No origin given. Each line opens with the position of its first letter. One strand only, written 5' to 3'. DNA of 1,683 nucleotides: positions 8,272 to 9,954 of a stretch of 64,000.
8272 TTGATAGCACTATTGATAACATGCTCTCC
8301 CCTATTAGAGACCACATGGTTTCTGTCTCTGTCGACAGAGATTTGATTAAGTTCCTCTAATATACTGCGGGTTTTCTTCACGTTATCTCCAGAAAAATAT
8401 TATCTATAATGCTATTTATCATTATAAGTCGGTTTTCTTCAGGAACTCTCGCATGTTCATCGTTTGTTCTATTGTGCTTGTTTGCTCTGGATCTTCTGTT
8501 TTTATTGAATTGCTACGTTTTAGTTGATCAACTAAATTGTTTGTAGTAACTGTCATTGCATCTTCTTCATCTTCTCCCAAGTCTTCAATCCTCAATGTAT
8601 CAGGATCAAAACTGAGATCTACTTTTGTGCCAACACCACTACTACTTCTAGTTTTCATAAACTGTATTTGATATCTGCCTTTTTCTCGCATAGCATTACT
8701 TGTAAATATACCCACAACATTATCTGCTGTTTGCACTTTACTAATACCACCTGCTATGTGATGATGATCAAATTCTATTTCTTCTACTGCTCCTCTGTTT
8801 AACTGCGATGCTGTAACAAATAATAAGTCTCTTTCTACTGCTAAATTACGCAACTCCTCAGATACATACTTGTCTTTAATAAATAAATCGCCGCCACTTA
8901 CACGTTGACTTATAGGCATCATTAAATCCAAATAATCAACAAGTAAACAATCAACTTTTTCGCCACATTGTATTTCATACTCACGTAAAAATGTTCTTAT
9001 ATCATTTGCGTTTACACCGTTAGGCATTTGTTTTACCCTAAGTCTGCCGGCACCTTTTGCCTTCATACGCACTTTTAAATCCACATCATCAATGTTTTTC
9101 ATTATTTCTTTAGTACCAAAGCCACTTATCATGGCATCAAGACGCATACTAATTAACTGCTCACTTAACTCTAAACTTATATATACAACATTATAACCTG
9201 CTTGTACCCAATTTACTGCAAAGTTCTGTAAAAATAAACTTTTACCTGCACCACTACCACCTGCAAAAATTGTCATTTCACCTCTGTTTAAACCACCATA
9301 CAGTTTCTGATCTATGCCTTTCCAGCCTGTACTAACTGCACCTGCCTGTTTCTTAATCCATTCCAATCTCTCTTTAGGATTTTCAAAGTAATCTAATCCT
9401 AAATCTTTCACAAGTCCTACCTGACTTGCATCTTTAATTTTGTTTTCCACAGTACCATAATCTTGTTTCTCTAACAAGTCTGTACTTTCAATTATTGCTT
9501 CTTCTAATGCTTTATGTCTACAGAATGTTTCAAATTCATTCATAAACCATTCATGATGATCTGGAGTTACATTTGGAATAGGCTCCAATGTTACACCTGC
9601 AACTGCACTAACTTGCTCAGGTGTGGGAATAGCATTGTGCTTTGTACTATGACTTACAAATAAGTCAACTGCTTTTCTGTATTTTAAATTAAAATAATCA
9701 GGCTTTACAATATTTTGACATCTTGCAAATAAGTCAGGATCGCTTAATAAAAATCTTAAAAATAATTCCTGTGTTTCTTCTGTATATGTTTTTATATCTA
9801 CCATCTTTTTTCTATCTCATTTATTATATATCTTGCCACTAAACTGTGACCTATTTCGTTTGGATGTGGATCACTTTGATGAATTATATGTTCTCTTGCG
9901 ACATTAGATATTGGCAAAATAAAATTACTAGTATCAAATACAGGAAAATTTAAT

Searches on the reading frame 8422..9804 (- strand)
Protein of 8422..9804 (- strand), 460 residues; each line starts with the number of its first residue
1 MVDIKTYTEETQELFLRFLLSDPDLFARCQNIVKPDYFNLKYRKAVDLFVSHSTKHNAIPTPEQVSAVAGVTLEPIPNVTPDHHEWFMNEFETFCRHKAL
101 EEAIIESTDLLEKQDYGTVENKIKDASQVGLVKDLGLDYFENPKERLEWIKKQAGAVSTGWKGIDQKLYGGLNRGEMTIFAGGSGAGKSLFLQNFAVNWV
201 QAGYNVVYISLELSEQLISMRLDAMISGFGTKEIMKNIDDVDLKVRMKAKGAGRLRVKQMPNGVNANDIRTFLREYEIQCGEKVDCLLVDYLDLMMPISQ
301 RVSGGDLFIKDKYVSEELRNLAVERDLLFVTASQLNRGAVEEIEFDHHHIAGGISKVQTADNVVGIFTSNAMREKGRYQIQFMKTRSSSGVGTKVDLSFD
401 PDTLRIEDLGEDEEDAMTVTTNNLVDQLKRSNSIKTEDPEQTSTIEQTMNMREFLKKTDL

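Call 12: search_protein_families(library=pfam, proteins=[window:8422-9804:-], max_evalue=0.001)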
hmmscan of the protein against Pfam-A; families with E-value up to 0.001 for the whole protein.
window:8422-9804:- (460 aa): 4 families
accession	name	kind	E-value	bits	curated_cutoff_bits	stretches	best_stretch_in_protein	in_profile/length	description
PF03796.21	DnaB_C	-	3.4e-20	72.9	27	1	157-407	2-254/255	DnaB-like helicase C terminal domain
PF06745.19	ATPase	-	9e-13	48.6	26.6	1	157-223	1-68/231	KaiC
PF20307.4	divDNAB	-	3e-09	36.5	26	1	117-197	17-99/356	Divergent DnaB-like ATPase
PF13481.12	AAA_25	-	3.9e-07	30.3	27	1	168-298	25-158/195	AAA domain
